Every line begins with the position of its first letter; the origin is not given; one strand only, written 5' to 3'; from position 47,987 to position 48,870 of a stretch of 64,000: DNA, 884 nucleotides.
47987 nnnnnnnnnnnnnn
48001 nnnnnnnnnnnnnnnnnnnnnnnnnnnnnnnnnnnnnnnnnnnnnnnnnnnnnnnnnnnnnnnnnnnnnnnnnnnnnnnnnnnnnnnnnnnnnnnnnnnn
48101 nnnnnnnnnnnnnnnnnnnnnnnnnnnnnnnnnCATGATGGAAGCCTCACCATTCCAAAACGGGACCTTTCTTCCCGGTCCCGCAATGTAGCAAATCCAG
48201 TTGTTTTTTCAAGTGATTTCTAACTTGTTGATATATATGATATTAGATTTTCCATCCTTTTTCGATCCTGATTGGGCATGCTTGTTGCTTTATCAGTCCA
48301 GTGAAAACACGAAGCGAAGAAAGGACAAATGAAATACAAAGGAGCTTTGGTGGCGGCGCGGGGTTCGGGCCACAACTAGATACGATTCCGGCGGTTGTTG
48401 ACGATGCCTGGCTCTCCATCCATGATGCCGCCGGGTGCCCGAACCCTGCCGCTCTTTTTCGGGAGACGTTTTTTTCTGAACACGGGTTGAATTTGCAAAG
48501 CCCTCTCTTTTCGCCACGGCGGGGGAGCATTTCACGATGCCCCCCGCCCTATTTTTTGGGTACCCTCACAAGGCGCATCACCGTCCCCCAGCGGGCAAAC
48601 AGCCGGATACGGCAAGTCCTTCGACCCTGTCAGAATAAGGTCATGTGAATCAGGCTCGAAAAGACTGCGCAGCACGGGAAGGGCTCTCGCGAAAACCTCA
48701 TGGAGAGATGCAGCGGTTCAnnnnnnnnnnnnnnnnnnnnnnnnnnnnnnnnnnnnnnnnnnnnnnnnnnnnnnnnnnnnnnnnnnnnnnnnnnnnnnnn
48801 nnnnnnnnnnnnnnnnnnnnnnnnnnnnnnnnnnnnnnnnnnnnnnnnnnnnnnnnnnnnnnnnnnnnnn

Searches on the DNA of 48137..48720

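Call 79: search_rna_families(source=window, start=48137, end=48720, threshold=evalue, max_evalue=1)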
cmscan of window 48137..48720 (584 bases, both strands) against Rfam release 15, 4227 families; matches with E-value up to 1: 0.
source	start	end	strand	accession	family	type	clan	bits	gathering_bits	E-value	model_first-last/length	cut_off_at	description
